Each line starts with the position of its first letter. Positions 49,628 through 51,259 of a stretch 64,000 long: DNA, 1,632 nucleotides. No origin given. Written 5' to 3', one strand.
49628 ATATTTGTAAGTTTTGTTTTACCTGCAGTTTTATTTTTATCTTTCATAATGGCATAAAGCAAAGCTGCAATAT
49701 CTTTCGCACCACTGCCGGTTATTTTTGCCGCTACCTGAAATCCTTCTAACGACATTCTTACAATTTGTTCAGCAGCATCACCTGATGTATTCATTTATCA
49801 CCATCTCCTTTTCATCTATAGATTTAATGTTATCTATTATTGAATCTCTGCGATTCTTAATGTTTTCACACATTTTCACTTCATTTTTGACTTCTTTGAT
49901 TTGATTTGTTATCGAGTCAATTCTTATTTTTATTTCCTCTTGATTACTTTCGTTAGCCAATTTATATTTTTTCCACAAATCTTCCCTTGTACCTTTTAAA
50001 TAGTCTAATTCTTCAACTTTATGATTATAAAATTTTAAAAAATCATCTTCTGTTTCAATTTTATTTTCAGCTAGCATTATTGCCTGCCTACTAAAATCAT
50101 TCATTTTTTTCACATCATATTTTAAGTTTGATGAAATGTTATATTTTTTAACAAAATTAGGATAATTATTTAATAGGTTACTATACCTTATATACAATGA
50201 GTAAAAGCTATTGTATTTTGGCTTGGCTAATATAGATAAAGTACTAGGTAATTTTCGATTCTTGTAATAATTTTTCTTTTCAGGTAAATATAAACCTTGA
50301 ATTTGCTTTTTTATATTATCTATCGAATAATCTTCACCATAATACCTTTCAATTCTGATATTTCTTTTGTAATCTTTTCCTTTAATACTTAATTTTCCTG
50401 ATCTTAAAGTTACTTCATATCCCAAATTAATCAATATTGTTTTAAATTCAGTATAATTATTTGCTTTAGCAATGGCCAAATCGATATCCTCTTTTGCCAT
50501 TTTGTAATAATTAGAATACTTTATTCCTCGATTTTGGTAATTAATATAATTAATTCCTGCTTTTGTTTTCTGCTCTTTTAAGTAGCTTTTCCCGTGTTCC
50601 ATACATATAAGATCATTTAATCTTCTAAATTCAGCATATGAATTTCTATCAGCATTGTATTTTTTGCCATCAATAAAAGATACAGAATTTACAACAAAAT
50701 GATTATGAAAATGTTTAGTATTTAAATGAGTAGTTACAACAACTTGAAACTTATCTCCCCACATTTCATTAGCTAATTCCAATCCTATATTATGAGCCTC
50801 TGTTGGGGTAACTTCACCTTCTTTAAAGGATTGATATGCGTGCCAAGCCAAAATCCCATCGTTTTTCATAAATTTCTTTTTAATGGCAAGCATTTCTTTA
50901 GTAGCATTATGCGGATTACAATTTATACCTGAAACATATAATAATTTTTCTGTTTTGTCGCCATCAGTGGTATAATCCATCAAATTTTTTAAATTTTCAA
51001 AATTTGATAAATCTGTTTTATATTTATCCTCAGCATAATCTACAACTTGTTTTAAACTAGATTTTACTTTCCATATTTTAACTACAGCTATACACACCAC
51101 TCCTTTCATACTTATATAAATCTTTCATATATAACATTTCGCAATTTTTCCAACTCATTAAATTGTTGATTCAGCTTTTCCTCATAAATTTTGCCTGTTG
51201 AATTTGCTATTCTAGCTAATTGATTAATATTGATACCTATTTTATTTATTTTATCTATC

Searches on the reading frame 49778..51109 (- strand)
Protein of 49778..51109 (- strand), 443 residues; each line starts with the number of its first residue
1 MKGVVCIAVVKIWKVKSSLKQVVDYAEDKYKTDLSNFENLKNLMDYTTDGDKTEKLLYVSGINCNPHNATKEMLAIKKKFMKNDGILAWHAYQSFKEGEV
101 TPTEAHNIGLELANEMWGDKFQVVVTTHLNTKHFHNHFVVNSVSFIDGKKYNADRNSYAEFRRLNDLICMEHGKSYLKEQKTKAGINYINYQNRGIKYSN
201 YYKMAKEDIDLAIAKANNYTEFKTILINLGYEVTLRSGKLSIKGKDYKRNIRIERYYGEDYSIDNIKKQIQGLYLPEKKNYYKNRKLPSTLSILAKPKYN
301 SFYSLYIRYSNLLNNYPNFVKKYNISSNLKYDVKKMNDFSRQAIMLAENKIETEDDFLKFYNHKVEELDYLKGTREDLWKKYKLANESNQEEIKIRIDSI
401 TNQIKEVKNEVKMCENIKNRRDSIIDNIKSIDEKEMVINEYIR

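Call 64: search_protein_families(library=pfam, proteins=[window:49778-51109:-], max_evalue=0.001)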
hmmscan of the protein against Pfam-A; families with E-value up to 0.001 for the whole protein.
window:49778-51109:- (443 aa): 1 family
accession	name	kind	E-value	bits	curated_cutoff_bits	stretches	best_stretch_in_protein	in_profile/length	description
PF03432.20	Relaxase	-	4.9e-38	130.8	24.6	1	46-173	1-131/132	MobA/VirD2-like, nuclease domain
